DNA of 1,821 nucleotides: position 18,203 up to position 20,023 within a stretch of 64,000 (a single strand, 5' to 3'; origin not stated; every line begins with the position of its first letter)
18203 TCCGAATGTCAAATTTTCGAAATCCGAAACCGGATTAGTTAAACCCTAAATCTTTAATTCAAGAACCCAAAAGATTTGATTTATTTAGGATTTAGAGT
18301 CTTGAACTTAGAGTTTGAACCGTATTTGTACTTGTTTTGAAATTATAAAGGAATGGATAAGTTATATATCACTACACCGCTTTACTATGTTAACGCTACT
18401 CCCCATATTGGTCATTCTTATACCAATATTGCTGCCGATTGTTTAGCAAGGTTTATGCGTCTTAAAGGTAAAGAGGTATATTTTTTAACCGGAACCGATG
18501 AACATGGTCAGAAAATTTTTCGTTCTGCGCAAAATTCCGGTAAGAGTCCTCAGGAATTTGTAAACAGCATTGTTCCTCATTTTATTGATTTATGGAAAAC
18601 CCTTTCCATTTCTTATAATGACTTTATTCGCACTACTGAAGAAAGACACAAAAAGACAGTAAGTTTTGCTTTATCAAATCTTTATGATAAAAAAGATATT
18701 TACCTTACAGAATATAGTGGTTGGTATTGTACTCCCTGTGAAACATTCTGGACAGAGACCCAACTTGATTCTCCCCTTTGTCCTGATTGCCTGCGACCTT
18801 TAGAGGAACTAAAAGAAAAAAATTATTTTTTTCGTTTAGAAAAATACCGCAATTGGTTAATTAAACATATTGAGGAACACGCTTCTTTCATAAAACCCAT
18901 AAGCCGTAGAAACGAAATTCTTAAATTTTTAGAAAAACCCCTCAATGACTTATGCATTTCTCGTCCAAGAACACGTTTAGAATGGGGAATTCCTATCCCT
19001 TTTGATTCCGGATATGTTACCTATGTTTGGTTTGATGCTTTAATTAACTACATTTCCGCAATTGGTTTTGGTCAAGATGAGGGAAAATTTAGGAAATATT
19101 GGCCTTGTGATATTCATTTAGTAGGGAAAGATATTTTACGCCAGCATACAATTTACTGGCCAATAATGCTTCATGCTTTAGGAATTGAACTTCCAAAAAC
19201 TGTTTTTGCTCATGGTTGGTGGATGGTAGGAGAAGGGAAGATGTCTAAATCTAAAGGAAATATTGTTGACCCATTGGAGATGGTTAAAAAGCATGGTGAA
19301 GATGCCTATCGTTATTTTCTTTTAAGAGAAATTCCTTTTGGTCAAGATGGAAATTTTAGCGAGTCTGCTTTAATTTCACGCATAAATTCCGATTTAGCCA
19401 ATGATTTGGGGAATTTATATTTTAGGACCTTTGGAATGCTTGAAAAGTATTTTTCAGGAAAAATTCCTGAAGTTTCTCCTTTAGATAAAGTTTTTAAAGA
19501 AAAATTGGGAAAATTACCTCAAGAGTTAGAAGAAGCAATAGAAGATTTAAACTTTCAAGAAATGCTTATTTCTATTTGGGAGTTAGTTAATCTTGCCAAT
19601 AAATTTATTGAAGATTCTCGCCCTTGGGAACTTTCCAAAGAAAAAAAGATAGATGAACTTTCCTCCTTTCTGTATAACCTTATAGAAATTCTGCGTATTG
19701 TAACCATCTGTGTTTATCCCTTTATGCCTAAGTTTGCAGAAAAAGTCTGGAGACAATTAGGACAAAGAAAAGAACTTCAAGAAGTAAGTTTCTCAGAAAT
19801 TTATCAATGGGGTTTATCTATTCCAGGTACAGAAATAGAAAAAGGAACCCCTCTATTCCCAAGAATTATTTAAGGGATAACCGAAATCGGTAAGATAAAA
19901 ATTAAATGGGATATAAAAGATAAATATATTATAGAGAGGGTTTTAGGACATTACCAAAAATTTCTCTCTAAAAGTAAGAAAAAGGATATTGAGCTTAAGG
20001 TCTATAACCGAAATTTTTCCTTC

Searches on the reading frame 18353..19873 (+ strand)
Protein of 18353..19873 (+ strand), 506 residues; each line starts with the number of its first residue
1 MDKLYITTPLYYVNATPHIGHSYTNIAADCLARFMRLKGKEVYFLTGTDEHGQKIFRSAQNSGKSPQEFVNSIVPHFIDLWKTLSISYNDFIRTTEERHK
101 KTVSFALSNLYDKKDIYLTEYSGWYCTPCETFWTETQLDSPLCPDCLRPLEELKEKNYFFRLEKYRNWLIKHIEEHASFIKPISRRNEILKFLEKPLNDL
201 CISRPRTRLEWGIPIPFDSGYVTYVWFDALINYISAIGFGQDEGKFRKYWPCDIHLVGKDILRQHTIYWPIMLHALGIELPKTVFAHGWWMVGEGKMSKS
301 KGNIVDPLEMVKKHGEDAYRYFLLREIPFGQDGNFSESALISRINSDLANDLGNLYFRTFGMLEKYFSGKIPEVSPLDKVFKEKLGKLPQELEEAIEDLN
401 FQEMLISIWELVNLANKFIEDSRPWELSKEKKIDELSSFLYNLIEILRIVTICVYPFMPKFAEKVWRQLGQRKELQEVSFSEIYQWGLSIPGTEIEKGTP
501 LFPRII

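Call 5: search_protein_families(library=ncbifam, max_evalue=0.01, proteins=[window:18353-19873:+])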
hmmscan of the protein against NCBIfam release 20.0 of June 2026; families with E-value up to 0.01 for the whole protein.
window:18353-19873:+ (506 aa): 21 families
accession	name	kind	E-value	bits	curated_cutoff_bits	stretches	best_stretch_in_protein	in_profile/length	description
NF008900.0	PRK12267.1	equivalog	3.2e-218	726.4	598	1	2-505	4-510/648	methionine--tRNA ligase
TIGR00398.1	metG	equivalog_domain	7.7e-156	519.9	336.35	1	5-504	2-528/530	methionine--tRNA ligase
NF008860.0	PRK11893.2-2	equivalog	2.1e-103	347.3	761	3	245-504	321-579/583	methionine--tRNA ligase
NF001100.0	PRK00133.1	equivalog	3.8e-102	343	587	2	123-503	155-529/676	methionine--tRNA ligase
TIGR00422.1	valS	equivalog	1.8e-42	145.3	612.1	2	225-475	453-706/863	valine--tRNA ligase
NF009687.0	PRK13208.1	equivalog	3.1e-42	144.7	738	2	225-476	461-711/801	valine--tRNA ligase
TIGR00392.1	ileS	equivalog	5.6e-36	124.1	621.4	2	225-484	538-804/861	isoleucine--tRNA ligase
NF004349.1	PRK05729.1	equivalog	6.4e-35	120.6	704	2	225-477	443-692/860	valine--tRNA ligase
NF008957.0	PRK12300.1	subfamily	4.5e-28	97.7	677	2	245-482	573-792/946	leucine--tRNA ligase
TIGR00395.1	leuS_arch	equivalog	7.7e-28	97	648.5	2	245-483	567-790/938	leucine--tRNA ligase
TIGR00396.1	leuS_bact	equivalog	3.2e-27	95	548.4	2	293-480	602-770/843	leucine--tRNA ligase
NF000540.1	alt_ValS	exception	1.4e-21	76.2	900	2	236-468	512-742/827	valine--tRNA ligase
NF011492.0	PRK14900.1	equivalog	4.7e-19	67.8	1783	1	223-476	457-714/1044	valine--tRNA ligase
TIGR00435.1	cysS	equivalog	8.7e-18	64.6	340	2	253-447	221-398/466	cysteine--tRNA ligase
NF008859.0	PRK11893.2-1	equivalog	1.8e-14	53.6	553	1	12-339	12-372/498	methionine--tRNA ligase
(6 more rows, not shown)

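Call 6: search_protein_families(library=pfam, max_evalue=0.01, proteins=[window:18353-19873:+])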
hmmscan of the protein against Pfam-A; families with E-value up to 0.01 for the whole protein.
window:18353-19873:+ (506 aa): 6 families
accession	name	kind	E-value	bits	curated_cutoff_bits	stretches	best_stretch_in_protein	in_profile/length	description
PF09334.17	tRNA-synt_1g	-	8.3e-107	357.8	20.1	1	5-359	2-390/391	tRNA synthetases class I (M)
PF00133.28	tRNA-synt_1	-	3.1e-31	109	22.7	2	225-335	301-413/414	tRNA synthetases class I (I, L, M and V)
PF01406.26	tRNA-synt_1e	-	9.8e-14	51.8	27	2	13-114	19-119/301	tRNA synthetases class I (C) catalytic domain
PF08264.19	Anticodon_1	-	1.3e-10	41.8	25.1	1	378-479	1-103/148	Anticodon-binding domain of tRNA ligase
PF01921.24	tRNA-synt_1f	-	0.00018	21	27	1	253-328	236-314/360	tRNA synthetases class I (K)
PF19303.5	Anticodon_3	-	0.0062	16.8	23.5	1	378-473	11-105/152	Anticodon binding domain of methionyl tRNA ligase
